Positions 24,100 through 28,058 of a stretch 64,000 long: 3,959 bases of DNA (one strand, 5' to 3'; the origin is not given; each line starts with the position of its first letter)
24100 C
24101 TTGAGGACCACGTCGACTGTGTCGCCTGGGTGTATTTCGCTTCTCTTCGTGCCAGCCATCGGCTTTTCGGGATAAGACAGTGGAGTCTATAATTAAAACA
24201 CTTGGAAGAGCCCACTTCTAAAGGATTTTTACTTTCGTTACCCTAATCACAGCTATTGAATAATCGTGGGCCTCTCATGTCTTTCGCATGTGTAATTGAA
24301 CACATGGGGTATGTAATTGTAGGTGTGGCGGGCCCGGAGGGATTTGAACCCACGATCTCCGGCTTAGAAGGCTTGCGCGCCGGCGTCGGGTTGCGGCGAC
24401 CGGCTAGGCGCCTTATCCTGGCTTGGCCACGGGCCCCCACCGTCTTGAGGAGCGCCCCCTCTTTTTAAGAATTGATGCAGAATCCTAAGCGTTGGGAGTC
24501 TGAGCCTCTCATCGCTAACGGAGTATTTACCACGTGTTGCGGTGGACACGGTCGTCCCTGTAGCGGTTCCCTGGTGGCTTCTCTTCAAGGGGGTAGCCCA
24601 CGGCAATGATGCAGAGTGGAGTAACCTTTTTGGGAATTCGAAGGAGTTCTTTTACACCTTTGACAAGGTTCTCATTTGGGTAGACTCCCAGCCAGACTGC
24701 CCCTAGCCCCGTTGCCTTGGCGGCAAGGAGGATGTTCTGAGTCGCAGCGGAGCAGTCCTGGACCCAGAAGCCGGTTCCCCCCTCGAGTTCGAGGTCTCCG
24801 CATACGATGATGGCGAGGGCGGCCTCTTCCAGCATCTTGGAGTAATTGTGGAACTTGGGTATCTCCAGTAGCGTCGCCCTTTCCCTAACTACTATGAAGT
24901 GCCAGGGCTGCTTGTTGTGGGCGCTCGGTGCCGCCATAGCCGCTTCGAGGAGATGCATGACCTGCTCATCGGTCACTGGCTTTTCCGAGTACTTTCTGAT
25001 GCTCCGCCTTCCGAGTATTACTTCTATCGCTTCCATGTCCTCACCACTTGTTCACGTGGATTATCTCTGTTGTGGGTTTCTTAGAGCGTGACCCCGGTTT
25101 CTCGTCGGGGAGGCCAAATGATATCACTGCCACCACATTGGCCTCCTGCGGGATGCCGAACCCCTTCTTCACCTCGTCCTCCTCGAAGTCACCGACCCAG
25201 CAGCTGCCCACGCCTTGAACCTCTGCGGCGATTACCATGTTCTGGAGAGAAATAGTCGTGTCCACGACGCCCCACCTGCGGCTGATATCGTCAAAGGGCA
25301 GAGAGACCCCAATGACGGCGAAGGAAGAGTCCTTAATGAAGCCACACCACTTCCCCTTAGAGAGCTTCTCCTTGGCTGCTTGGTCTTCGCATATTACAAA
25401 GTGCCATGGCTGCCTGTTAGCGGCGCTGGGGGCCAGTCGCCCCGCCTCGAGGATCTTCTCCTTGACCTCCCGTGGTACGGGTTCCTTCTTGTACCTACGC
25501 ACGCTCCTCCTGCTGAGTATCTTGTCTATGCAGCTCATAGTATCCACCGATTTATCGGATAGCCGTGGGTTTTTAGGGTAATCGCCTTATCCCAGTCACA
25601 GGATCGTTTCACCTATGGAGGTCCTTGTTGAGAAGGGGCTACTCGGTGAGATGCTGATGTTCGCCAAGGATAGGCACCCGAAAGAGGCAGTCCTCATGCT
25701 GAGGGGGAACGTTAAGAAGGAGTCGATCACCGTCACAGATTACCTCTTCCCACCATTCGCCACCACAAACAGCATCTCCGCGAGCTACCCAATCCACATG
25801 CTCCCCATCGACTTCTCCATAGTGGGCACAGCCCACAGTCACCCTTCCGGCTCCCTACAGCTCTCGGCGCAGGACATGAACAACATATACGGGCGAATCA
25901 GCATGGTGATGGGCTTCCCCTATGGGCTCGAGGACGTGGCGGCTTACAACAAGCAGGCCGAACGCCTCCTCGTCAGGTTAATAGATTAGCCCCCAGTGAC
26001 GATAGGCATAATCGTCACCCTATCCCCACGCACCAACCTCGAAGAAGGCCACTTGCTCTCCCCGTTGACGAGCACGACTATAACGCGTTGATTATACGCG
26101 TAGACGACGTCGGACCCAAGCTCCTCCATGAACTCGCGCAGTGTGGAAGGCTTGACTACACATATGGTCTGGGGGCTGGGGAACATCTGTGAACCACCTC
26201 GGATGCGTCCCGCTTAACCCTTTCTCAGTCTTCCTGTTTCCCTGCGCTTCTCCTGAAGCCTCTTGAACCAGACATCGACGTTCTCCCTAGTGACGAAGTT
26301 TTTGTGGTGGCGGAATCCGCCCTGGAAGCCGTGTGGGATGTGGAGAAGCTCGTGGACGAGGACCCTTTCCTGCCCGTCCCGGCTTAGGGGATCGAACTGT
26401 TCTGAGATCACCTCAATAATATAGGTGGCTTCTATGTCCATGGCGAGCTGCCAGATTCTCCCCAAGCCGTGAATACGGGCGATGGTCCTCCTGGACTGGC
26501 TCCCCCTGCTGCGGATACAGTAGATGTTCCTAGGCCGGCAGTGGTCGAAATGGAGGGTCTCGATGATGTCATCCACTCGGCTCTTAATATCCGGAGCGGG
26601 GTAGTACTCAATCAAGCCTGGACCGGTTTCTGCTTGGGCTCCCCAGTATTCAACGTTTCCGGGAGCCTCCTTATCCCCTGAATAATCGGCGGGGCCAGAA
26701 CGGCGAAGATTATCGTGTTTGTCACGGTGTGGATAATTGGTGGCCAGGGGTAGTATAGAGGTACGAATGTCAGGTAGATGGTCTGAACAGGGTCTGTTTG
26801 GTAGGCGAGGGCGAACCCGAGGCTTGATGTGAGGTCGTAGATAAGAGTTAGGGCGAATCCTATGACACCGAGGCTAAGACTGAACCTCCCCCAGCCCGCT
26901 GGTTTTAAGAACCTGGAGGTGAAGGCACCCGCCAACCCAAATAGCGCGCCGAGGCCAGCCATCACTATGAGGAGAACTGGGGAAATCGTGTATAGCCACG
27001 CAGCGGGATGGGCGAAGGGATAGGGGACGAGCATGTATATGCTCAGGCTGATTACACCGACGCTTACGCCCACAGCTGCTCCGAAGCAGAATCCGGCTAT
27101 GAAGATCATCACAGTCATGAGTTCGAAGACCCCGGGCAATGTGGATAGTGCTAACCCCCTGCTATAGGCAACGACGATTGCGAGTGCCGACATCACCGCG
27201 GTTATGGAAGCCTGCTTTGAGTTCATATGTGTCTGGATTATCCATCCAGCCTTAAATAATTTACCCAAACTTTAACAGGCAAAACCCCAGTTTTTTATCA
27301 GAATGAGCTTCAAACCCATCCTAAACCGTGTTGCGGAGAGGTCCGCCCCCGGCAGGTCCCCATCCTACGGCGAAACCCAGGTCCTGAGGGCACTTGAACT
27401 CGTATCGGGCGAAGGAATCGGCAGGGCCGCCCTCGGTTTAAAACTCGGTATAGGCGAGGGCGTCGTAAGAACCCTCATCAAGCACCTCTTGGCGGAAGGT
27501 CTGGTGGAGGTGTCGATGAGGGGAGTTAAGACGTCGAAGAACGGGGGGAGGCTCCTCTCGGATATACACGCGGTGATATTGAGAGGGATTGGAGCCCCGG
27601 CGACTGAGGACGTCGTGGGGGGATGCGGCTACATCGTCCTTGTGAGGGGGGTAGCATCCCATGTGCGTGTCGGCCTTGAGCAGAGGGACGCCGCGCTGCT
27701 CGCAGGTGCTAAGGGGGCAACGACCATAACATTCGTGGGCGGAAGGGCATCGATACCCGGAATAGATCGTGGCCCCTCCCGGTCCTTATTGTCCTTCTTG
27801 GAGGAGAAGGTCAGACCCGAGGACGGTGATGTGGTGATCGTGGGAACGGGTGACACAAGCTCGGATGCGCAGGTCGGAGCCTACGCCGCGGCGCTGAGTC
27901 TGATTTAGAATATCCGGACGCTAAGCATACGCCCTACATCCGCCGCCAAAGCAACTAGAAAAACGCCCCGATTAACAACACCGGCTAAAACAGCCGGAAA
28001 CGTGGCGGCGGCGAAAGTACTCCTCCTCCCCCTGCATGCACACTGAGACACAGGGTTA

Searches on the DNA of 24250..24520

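Call 76: search_rna_families(source=window, start=24250, end=24520, threshold=evalue, max_evalue=1)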
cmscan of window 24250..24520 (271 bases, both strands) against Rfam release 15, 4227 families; matches with E-value up to 1: 2.
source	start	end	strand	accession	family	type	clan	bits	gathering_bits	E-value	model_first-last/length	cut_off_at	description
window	24328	24436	+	RF04354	Plastid-ycf2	Cis-reg;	-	17.7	65.7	0.34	1-75/75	no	Plastid-ycf2 5UTR RNA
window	24333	24390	-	RF00005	tRNA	Gene; tRNA;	CL00001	17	29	0.53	4-67/71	no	tRNA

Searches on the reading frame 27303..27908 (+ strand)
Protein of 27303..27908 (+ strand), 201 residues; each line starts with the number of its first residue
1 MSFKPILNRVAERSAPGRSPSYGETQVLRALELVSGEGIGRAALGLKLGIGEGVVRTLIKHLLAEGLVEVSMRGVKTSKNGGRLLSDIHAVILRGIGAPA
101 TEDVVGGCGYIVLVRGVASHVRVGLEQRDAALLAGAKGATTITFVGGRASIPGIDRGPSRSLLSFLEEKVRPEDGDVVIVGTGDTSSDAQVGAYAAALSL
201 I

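Call 36: find_homologous_proteins(query=window:27303-27908:+)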
Query window:27303-27908:+ (201 aa): 278 proteins with E <= 0.001 among 3501 candidates; the best 120 are listed.
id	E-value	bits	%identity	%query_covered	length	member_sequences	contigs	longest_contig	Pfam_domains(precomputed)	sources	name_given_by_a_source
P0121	3.0e-118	411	100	100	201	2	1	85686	PF21715.4,PF22167.2,PF14544.12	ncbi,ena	-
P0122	1.2e-99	350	85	100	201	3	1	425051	PF21715.4,PF22167.2,PF14544.12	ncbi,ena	-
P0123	1.1e-98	347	84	100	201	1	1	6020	PF21715.4,PF22167.2,PF14544.12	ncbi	-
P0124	3.1e-98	345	85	100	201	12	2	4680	PF21715.4,PF22167.2,PF14544.12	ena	-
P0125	3.9e-98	345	84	100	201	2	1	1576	PF21715.4,PF22167.2,PF14544.12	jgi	jgi:hypothetical protein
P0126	4.0e-98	345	84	100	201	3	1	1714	PF21715.4,PF22167.2,PF14544.12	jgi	jgi:hypothetical protein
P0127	1.4e-97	343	84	100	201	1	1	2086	PF21715.4,PF22167.2,PF14544.12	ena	-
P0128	2.8e-95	336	83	100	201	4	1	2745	PF21715.4,PF22167.2,PF14544.12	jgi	jgi:DNA-binding transcriptional regulator LsrR (DeoR family)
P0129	1.9e-93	330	82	100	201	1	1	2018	PF21715.4,PF22167.2,PF14544.12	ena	-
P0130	1.0e-73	265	65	100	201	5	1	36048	PF21715.4,PF22167.2,PF14544.12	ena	-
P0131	2.3e-73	264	65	100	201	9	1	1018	PF21715.4,PF14544.12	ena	-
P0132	5.4e-73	263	62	100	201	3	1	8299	PF21715.4,PF22167.2,PF14544.12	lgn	-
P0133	8.0e-73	262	65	100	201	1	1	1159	PF21715.4,PF22167.2,PF14544.12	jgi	-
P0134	2.8e-72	261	65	100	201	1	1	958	PF21715.4,PF14544.12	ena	-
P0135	9.6e-72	259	61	100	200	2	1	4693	PF21715.4,PF14544.12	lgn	-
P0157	2.3e-63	232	60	100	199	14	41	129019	PF21715.4,PF22167.2,PF14544.12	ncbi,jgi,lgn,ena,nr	ncbi:hypothetical protein MUO93_02485 [Candidatus Bathyarchaeota archaeon]|jgi:predicted transcripti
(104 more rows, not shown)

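Call 37: find_encoding_contigs(protein=P0122, flank=10000, max_places=3)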
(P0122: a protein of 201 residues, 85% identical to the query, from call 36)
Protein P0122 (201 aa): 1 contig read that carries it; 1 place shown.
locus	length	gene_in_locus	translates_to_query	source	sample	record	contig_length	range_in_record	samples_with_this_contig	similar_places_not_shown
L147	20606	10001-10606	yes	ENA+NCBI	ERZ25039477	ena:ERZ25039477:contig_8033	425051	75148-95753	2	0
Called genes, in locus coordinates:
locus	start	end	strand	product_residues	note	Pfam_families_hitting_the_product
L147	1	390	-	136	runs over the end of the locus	-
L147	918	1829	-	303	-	PF02779:Transket_pyr, PF02780:Transketolase_C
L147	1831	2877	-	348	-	PF00676:E1_dh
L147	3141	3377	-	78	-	PF09962:DUF2196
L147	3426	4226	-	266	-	PF02463:SMC_N (faint), PF00005:ABC_tran, PF13304:AAA_21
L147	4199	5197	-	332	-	PF01032:FecCD, PF00950:ABC-3 (weak)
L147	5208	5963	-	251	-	PF00398:RrnaAD (weak), PF01209:Ubie_methyltran (weak), PF13489:Methyltransf_23, PF13847:Methyltransf_31, PF08241:Methyltransf_11, PF08242:Methyltransf_12, PF13649:Methyltransf_25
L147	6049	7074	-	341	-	PF01497:Peripla_BP_2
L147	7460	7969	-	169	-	PF00881:Nitroreductase, PF14512:TM1586_NiRdase (weak), PF00881:Nitroreductase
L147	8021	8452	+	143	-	PF14464:Prok-JAB (weak)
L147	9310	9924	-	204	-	PF12822:ECF_trnsprt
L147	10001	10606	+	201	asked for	PF21715:CggR_N, PF22167:PH0730-like_N (weak), PF14544:DUF4443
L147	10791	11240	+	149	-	PF06094:GGACT, PF13772:AIG2_2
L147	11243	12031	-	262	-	PF05096:Glu_cyclase_2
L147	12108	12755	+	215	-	PF00657:Lipase_GDSL, PF04311:DUF459 (faint), PF13472:Lipase_GDSL_2, PF17182:OSK (weak)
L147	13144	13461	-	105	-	-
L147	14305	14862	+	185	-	PF01259:SAICAR_synt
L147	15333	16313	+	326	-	-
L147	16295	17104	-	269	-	-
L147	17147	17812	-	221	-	PF19700:DUF6198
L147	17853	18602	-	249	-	PF05448:AXE1 (faint), PF12740:PETase (faint), PF12146:Hydrolase_4 (weak), PF12697:Abhydrolase_6 (weak), PF00326:Peptidase_S9 (weak)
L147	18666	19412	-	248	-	PF05448:AXE1 (faint), PF12740:PETase (faint), PF01738:DLH, PF12146:Hydrolase_4 (weak), PF12697:Abhydrolase_6 (weak), PF00326:Peptidase_S9, PF08840:BAAT_C (weak), PF12146:Hydrolase_4 (weak), +2 more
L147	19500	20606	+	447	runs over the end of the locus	PF04894:Nre_N, PF04895:Nre_C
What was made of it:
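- A regulator gene (DUF4443/CggR_N) adjoins copy A (calls 36, 37).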

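Call 38: find_encoding_contigs(protein=P0123, flank=10000, max_places=3)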
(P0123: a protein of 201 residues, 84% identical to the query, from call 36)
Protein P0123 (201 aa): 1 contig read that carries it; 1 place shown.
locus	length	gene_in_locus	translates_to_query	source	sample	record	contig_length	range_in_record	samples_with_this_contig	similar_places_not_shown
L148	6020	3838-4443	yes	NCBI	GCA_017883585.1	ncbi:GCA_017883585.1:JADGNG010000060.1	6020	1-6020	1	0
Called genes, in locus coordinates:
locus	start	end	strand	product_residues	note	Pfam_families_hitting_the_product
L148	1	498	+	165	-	?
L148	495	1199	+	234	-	PF13353:Fer4_12 (weak), PF04055:Radical_SAM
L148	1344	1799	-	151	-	PF09719:C_GCAxxG_C_C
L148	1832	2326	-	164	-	PF01944:SpoIIM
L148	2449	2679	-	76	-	PF00808:CBFD_NFYB_HMF, PF00125:Histone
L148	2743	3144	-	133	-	PF18894:PhageMetallopep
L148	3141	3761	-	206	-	PF12822:ECF_trnsprt (weak)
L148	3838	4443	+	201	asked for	PF21715:CggR_N, PF22167:PH0730-like_N (weak), PF14544:DUF4443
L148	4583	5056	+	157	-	PF06094:GGACT, PF13772:AIG2_2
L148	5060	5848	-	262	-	PF05096:Glu_cyclase_2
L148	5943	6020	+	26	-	?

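Call 39: find_encoding_contigs(protein=P0124, flank=10000, max_places=4)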
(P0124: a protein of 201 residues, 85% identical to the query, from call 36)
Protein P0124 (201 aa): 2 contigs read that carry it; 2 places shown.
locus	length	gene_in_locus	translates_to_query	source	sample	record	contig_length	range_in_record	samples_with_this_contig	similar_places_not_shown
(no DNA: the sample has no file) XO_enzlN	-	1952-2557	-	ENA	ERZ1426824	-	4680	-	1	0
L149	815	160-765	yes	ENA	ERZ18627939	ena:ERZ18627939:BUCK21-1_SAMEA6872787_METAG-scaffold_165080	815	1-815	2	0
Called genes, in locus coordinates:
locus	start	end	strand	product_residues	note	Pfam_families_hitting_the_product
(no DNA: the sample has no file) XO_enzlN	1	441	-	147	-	?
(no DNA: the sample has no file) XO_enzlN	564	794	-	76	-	PF00808:CBFD_NFYB_HMF, PF00125:Histone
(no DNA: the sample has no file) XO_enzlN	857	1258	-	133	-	PF18894:PhageMetallopep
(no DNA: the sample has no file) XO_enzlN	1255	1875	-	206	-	PF12822:ECF_trnsprt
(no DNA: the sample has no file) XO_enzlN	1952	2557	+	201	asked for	PF21715:CggR_N, PF22167:PH0730-like_N (weak), PF14544:DUF4443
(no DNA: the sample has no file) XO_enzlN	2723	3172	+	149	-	PF06094:GGACT, PF13772:AIG2_2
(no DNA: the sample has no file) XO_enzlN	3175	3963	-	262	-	PF05096:Glu_cyclase_2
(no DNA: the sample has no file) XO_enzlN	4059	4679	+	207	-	?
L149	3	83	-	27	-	?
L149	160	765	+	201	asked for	PF21715:CggR_N, PF22167:PH0730-like_N (weak), PF14544:DUF4443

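Call 53: find_encoding_contigs(protein=P0130, flank=10000, max_places=3)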
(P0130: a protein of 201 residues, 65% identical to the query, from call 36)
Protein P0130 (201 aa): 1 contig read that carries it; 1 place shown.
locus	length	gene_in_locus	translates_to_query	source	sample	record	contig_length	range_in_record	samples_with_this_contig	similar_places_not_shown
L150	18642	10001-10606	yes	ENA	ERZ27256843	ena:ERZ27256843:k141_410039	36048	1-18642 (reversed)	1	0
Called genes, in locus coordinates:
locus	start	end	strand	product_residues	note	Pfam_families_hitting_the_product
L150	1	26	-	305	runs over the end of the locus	PF00890:FAD_binding_2 (faint), PF01266:DAO (faint), PF01946:Thi4 (faint), PF03486:HI0933_like (faint), PF07992:Pyr_redox_2, PF12831:FAD_oxidored (faint), PF13738:Pyr_redox_3, PF00070:Pyr_redox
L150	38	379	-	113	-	PF00085:Thioredoxin, PF13098:Thioredoxin_2 (weak)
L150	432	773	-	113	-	PF18653:Arcadin_1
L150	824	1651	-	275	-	PF13793:Pribosyltran_N, PF00156:Pribosyltran, PF14572:Pribosyl_synth (weak)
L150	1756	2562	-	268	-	PF01428:zf-AN1, PF02163:Peptidase_M50 (faint)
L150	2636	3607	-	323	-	PF02779:Transket_pyr, PF02780:Transketolase_C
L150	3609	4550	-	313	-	PF00676:E1_dh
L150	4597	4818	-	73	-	PF09962:DUF2196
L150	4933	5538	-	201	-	PF01558:POR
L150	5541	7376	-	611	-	PF01855:POR_N, PF02775:TPP_enzyme_C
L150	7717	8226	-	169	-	PF14512:TM1586_NiRdase (faint), PF00881:Nitroreductase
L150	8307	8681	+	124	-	PF14464:Prok-JAB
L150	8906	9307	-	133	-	PF18894:PhageMetallopep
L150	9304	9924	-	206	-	PF12822:ECF_trnsprt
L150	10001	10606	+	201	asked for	PF21715:CggR_N, PF22167:PH0730-like_N (faint), PF14544:DUF4443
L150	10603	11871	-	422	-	PF07690:MFS_1, PF12832:MFS_1_like (faint), PF07690:MFS_1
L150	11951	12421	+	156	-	PF06094:GGACT, PF13772:AIG2_2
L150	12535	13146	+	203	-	PF00657:Lipase_GDSL, PF04311:DUF459 (faint), PF13472:Lipase_GDSL_2, PF17182:OSK (faint)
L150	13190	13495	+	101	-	PF01283:Ribosomal_S26e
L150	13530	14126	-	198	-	PF01066:CDP-OH_P_transf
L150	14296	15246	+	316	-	PF01259:SAICAR_synt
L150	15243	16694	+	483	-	PF13522:GATase_6, PF13537:GATase_7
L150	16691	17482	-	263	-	-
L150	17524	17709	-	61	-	-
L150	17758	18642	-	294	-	?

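Call 54: find_encoding_contigs(protein=P0157, flank=10000, max_places=8)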
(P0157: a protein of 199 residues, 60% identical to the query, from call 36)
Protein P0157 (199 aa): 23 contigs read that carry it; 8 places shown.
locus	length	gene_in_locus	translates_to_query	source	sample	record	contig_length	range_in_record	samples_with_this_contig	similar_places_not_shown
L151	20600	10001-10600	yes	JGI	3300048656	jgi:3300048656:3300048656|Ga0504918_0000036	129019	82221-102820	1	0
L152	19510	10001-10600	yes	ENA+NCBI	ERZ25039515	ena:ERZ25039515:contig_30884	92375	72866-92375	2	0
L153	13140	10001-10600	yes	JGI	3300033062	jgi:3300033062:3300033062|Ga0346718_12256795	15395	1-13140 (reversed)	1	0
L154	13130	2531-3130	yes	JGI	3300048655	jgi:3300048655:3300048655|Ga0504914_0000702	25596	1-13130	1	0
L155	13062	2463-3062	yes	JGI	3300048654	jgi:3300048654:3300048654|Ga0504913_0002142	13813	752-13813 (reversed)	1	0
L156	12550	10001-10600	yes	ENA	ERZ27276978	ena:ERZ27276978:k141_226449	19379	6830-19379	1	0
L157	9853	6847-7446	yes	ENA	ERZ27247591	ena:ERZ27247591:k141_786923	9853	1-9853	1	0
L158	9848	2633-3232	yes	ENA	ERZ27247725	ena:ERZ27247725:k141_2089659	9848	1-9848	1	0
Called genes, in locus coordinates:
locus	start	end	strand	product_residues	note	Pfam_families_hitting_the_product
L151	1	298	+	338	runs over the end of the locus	PF01207:Dus, PF01070:FMN_dh (faint), PF01180:DHO_dh (weak)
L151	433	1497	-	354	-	PF01142:TruD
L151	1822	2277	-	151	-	PF04015:DUF362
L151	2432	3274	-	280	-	PF01207:Dus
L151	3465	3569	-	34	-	-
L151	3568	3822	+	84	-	-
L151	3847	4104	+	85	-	PF01192:RNA_pol_Rpb6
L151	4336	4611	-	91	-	-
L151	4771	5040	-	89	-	PF04240:Caroten_synth (weak)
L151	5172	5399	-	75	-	-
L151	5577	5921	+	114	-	-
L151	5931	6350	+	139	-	-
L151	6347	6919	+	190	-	PF00352:TBP, PF11858:DUF3378 (faint), PF00352:TBP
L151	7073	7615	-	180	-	PF03104:DNA_pol_B_exo1, PF13482:RNase_H_2 (weak), PF10108:DNA_pol_B_exo2 (weak)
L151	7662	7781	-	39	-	-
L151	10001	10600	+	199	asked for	PF21715:CggR_N, PF22167:PH0730-like_N (weak), PF14544:DUF4443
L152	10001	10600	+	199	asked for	PF21715:CggR_N, PF22167:PH0730-like_N (weak), PF14544:DUF4443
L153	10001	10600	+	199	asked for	PF21715:CggR_N, PF22167:PH0730-like_N (weak), PF14544:DUF4443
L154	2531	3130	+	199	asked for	PF21715:CggR_N, PF22167:PH0730-like_N (weak), PF14544:DUF4443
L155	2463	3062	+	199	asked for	PF21715:CggR_N, PF22167:PH0730-like_N (weak), PF14544:DUF4443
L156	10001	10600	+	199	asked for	PF21715:CggR_N, PF22167:PH0730-like_N (weak), PF14544:DUF4443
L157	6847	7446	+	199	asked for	PF21715:CggR_N, PF22167:PH0730-like_N (weak), PF14544:DUF4443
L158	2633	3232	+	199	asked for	PF21715:CggR_N, PF22167:PH0730-like_N (weak), PF14544:DUF4443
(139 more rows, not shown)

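Call 79: list_cluster_members(proteins=[P0121, P0122])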
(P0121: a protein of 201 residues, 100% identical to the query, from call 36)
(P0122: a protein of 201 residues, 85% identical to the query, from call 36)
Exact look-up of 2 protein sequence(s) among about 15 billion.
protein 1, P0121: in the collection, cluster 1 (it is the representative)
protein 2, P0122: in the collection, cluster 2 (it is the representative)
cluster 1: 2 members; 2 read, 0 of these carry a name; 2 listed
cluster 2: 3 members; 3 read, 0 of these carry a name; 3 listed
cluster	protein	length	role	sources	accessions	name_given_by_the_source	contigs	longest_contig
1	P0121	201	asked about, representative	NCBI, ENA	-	-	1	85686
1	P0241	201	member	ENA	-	-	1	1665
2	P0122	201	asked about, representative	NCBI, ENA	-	-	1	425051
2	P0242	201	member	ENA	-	-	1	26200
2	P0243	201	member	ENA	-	-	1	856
